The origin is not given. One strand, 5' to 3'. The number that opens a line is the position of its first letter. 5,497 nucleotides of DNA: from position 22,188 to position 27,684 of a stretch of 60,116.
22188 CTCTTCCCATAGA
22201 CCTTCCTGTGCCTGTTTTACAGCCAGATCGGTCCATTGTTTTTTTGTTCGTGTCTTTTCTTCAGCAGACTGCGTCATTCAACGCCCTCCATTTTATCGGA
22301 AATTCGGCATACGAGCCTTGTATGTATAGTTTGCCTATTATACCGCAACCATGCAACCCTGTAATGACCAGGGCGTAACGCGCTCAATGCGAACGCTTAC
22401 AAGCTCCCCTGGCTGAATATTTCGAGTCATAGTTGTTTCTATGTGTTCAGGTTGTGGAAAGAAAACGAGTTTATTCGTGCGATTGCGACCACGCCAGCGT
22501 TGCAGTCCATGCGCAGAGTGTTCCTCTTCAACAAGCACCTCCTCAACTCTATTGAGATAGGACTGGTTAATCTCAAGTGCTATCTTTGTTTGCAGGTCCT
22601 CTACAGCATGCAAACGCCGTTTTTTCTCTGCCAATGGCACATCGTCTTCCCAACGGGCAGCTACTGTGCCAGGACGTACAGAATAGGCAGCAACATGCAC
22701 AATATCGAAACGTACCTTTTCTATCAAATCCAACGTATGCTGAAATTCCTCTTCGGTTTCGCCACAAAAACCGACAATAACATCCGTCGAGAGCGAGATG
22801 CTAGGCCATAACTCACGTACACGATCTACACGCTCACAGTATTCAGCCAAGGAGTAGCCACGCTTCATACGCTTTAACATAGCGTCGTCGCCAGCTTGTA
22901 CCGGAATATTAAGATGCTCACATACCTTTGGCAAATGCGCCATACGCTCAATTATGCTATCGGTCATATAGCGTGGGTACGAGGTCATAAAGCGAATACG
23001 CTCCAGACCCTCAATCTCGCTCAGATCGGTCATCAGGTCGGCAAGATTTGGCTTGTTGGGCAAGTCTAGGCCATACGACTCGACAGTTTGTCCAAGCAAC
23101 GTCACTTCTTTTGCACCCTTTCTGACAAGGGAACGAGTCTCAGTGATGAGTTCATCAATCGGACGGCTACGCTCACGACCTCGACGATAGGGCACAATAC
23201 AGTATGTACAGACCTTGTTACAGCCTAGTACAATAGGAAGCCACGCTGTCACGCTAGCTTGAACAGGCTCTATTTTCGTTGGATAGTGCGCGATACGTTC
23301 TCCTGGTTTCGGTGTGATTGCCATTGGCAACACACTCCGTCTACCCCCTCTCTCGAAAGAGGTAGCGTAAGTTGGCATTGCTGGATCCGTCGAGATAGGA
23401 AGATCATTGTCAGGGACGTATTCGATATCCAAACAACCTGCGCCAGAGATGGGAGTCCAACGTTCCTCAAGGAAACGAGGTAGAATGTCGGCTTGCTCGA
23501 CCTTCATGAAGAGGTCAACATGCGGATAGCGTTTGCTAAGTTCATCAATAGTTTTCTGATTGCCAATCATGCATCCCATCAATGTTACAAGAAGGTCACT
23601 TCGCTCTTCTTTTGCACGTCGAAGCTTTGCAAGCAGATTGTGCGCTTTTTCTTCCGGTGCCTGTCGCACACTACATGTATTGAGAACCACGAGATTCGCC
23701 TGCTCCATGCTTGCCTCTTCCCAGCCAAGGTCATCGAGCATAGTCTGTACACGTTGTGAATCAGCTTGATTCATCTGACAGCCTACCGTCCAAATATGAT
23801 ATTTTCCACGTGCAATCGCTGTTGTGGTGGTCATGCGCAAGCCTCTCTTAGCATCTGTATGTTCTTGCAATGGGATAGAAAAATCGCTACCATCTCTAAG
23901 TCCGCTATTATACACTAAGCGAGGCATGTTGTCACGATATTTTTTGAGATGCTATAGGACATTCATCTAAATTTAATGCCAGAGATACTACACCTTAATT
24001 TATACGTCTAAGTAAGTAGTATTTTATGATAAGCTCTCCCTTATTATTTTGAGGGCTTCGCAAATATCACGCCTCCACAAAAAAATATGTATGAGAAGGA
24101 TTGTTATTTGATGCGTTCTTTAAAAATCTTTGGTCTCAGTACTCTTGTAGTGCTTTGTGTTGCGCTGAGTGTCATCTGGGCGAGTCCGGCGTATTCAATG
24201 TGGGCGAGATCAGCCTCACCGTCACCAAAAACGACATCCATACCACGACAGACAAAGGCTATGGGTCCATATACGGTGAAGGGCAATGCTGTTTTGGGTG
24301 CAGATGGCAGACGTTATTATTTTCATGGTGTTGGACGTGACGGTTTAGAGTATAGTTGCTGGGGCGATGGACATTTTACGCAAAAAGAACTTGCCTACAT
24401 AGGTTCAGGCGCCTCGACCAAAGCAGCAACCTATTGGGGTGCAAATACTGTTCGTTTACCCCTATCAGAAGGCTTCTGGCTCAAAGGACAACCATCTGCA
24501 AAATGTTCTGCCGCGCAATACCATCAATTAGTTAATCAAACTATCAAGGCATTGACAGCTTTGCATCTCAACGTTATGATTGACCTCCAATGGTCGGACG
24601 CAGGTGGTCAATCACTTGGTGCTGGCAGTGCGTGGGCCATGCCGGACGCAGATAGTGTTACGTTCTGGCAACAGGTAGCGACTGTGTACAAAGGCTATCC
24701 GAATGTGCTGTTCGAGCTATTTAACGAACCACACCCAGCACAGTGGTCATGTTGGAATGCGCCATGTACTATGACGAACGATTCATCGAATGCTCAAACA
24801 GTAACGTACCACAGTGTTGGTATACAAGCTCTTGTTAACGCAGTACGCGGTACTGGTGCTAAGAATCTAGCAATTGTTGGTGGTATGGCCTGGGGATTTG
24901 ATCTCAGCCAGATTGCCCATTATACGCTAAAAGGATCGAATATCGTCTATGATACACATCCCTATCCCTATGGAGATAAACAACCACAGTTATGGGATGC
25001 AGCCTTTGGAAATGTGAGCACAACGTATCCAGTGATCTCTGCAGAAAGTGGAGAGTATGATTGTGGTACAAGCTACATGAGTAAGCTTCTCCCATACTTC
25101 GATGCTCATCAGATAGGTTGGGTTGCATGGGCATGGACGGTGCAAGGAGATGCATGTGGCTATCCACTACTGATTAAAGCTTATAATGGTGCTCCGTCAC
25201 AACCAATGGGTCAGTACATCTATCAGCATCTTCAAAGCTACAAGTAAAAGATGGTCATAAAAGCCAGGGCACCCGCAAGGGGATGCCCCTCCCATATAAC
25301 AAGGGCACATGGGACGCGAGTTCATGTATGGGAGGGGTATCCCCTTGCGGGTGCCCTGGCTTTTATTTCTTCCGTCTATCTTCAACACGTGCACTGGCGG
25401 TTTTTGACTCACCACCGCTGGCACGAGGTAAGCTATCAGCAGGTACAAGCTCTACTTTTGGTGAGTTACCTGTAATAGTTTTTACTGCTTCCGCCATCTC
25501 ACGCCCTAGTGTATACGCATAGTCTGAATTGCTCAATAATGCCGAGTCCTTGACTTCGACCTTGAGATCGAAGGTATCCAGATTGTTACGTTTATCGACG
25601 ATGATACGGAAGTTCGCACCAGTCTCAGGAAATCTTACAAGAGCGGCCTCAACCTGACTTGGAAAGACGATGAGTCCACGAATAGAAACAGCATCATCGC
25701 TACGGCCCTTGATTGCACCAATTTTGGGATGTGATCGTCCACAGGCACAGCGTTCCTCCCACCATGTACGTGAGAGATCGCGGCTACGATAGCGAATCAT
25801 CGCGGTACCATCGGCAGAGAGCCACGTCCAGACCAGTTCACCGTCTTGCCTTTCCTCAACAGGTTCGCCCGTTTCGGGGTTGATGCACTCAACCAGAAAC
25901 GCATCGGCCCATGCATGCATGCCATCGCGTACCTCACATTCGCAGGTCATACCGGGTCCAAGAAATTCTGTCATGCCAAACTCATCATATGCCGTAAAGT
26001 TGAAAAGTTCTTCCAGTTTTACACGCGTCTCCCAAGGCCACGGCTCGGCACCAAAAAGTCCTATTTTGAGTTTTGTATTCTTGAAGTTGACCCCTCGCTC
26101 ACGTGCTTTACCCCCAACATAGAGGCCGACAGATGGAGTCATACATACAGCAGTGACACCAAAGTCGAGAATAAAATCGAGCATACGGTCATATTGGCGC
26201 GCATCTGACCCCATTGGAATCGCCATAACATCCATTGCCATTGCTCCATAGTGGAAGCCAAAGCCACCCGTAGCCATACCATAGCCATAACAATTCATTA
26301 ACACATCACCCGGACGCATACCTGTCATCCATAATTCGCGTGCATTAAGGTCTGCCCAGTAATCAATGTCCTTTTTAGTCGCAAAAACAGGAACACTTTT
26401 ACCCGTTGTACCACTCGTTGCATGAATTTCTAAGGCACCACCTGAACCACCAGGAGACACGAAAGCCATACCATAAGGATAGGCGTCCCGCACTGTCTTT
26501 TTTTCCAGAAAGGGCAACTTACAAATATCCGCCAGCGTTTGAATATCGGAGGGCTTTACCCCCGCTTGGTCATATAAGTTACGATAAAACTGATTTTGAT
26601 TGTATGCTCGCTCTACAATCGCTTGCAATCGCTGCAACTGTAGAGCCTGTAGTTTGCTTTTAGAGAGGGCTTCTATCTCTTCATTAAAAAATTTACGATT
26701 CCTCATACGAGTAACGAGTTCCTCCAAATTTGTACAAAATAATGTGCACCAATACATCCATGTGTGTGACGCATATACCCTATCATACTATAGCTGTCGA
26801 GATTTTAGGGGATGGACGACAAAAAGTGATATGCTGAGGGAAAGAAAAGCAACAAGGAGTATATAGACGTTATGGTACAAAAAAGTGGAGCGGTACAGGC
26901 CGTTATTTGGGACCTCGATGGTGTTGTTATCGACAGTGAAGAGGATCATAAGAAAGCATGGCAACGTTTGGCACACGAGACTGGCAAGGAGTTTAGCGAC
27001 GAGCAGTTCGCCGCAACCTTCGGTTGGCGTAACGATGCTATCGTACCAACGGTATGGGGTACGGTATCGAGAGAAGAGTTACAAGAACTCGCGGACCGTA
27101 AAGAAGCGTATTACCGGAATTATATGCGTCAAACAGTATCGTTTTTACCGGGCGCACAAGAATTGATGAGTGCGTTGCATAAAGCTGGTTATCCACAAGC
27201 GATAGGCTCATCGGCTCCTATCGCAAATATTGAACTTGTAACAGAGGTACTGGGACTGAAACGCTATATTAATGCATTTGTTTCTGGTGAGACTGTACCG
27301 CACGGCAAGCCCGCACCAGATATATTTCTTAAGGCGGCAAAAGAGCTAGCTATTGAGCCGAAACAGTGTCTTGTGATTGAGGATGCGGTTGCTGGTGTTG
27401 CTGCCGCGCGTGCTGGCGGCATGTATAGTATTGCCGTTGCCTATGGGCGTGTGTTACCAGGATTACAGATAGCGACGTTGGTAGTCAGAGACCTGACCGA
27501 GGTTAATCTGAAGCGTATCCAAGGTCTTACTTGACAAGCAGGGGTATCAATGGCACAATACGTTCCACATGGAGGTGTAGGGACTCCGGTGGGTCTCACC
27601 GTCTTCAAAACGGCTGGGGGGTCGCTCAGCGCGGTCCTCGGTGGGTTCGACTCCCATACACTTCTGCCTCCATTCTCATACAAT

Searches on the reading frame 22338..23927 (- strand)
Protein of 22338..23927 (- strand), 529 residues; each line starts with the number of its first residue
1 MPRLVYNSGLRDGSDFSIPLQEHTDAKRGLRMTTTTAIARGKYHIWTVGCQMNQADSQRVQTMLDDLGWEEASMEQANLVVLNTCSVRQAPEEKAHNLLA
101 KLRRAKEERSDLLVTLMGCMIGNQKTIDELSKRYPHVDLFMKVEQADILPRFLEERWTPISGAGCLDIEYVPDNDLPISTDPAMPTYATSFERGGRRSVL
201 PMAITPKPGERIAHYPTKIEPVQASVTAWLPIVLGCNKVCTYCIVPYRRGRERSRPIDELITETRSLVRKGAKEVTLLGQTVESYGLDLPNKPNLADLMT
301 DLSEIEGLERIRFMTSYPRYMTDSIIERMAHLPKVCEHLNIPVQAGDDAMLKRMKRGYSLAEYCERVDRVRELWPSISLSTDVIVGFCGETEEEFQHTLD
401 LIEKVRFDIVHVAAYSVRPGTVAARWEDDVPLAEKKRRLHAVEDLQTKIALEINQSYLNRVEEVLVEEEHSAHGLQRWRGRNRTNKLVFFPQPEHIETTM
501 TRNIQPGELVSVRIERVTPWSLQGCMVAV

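Call 66: search_protein_families(library=pfam, proteins=[window:22338-23927:-], max_evalue=0.00001)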
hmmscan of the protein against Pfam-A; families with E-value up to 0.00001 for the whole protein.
window:22338-23927:- (529 aa): 3 families
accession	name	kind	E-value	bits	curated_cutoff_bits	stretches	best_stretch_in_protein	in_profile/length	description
PF04055.27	Radical_SAM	-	6e-28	98.5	29.5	1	232-402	3-166/166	Radical SAM superfamily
PF00919.26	UPF0004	-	5.6e-22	78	27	1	42-141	1-97/98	Uncharacterized protein family UPF0004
PF01938.26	TRAM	-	3.5e-07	30.4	21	1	455-525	1-59/61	TRAM domain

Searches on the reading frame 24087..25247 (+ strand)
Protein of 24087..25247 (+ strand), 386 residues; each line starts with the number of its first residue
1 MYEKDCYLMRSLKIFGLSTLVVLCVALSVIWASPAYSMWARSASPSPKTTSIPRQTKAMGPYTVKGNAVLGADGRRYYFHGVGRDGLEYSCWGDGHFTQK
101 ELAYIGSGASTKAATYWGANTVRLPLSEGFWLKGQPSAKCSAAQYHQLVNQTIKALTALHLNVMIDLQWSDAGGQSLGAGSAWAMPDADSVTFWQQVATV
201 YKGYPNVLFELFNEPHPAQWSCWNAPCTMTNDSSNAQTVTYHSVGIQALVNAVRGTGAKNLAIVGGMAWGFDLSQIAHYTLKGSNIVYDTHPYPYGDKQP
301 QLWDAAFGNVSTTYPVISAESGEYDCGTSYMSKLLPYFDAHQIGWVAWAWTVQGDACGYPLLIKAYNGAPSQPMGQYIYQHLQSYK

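Call 66: search_protein_families(library=pfam, proteins=[window:24087-25247:+], max_evalue=0.00001)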
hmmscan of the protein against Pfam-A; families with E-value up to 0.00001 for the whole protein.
window:24087-25247:+ (386 aa): 1 family
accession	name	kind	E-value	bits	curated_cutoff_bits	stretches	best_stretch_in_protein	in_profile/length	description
PF00150.24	Cellulase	-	2.5e-27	96.5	23.5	1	111-352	27-270/272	Cellulase (glycosyl hydrolase family 5)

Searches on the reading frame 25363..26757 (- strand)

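Call 66: search_protein_families(library=pfam, proteins=[window:25363-26757:-], max_evalue=0.00001)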
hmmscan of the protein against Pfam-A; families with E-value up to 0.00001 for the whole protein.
window:25363-26757:- (464 aa): 2 families
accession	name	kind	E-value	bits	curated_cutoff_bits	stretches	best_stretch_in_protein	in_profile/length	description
PF14535.12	AMP-binding_C_2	-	5.5e-17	62.3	25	1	361-462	1-96/96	AMP-binding enzyme C-terminal domain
PF00501.34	AMP-binding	-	1.2e-10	41.2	29.9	1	114-309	170-373/384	AMP-binding enzyme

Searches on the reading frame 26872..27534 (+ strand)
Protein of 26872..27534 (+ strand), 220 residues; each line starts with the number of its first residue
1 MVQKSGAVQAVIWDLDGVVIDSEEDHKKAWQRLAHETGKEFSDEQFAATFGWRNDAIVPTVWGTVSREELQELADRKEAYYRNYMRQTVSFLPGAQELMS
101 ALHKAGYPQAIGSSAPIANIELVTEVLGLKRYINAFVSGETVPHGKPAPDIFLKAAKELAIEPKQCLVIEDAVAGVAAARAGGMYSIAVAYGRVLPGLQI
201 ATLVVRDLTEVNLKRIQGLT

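Call 66: search_protein_families(library=pfam, proteins=[window:26872-27534:+], max_evalue=0.00001)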
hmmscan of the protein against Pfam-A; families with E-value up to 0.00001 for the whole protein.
window:26872-27534:+ (220 aa): 3 families
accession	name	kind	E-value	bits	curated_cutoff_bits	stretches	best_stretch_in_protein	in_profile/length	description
PF13419.12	HAD_2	-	1.8e-30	106.8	23.8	1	11-189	1-178/178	Haloacid dehalogenase-like hydrolase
PF00702.32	Hydrolase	-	5.8e-30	105.6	26.4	1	9-183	2-191/191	haloacid dehalogenase-like hydrolase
PF13242.12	Hydrolase_like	-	1.5e-07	31.7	22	1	145-209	3-73/75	HAD-hyrolase-like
